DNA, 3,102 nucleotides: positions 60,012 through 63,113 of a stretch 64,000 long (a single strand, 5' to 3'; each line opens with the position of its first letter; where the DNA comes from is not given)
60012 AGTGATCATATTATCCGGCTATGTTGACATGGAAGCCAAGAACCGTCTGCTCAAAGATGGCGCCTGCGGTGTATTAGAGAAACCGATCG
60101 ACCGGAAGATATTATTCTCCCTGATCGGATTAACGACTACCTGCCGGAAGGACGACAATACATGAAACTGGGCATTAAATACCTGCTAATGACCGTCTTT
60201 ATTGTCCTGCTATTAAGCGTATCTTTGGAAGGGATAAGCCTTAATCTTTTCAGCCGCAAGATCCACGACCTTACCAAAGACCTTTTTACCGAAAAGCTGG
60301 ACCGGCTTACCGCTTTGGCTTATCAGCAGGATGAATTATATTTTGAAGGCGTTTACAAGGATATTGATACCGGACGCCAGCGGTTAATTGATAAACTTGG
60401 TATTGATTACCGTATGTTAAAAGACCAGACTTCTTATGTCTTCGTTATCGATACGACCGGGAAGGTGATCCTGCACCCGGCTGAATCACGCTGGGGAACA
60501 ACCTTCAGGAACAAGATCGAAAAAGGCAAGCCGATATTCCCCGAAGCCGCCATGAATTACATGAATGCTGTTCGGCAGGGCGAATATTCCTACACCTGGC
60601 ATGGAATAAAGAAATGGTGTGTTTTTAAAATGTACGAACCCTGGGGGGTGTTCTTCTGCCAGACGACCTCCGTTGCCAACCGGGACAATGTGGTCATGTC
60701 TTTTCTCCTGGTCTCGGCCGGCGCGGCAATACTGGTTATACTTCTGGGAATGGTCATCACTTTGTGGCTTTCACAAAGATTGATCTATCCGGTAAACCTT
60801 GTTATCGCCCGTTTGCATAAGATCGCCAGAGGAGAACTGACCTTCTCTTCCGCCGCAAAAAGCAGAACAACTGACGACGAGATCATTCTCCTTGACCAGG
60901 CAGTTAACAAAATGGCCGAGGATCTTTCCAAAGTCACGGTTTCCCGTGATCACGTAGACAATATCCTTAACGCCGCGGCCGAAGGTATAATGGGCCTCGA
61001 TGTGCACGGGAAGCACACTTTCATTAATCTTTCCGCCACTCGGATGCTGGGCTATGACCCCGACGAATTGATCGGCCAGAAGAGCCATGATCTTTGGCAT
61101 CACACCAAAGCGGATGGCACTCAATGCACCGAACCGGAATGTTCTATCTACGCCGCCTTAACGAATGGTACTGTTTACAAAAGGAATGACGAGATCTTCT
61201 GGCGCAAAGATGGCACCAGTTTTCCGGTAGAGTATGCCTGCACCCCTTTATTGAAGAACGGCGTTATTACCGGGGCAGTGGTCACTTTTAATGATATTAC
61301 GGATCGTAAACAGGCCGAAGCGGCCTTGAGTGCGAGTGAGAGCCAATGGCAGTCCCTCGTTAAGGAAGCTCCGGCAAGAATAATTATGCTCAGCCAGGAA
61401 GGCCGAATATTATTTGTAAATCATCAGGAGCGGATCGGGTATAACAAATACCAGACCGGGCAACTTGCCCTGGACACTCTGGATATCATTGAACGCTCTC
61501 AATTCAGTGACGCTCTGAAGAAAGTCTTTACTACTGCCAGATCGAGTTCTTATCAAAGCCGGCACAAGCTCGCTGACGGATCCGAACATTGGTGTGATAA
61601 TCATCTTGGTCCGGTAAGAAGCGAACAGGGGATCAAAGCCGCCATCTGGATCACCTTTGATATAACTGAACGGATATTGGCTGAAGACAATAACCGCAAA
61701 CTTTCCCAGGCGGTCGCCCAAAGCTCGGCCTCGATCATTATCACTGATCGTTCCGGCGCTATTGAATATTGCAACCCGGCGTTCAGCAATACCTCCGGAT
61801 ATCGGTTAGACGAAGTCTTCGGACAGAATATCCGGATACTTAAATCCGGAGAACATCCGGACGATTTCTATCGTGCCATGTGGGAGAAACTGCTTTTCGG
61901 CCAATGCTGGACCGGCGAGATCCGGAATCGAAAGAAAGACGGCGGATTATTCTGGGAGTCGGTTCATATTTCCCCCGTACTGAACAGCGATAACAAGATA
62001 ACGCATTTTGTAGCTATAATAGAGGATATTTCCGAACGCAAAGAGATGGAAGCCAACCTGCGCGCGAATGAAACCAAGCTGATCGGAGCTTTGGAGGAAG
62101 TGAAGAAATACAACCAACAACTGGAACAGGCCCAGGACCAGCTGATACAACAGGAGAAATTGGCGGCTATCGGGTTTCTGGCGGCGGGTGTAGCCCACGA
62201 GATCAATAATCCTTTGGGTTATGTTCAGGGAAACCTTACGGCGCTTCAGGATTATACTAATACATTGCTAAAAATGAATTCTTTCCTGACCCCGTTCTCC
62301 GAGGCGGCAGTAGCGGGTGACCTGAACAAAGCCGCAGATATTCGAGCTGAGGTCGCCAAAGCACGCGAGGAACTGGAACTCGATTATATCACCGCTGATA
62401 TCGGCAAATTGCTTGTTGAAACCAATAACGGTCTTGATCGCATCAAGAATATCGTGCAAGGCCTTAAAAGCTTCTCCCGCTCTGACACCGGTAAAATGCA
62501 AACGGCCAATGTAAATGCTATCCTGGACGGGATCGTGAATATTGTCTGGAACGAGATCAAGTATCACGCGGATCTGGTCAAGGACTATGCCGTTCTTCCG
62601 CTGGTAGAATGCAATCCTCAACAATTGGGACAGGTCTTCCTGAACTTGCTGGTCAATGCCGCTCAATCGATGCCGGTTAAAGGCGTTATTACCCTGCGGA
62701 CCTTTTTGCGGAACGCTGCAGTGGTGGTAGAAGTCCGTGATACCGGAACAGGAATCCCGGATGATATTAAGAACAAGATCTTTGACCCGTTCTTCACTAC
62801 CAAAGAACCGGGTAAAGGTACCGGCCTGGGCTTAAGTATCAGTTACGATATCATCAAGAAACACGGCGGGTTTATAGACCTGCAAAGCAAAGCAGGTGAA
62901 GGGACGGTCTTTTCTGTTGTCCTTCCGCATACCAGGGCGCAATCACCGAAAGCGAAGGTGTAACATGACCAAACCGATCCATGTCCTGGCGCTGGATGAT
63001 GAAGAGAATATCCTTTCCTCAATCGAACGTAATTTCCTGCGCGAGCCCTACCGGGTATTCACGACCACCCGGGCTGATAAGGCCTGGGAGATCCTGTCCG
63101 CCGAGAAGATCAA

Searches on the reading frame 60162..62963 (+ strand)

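Call 76: search_protein_families(library=pfam, proteins=[window:60162-62963:+], max_evalue=0.01)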
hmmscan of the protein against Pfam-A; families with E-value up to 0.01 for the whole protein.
window:60162-62963:+ (933 aa): 11 families
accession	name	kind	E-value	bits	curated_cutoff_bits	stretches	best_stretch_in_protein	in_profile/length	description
PF13426.13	PAS_9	-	1.6e-40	138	27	2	524-625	3-103/103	PAS domain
PF00989.32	PAS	-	5.1e-37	126.8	22.6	2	514-623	3-113/113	PAS fold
PF08448.16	PAS_4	-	5.3e-26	91.4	23.1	3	519-628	2-110/110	PAS fold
PF02518.31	HATPase_c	-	7.2e-24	84.8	26.4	1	818-924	2-110/111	Histidine kinase-, DNA gyrase B-, and HSP90-like ATPase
PF08447.18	PAS_3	-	3e-20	72.7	25.6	1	535-619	2-88/89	PAS fold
PF13188.13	PAS_8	-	6.3e-10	39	21.8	1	513-561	2-51/65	PAS domain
PF08269.17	dCache_2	-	7.5e-06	25.7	26.5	1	73-165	78-177/298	Cache domain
PF00512.31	HisKA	-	7.3e-05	23.2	26.9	1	672-698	4-30/66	His Kinase A (phospho-acceptor) domain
PF12860.13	PAS_7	-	7.9e-05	23.2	27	1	270-386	2-114/115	PAS fold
PF14501.12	HATPase_c_5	-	0.0033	17.7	22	1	820-912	4-93/102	GHKL domain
PF17203.10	sCache_3_2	-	0.0051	17.3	28.4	0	89-117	52-79/140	Single cache domain 3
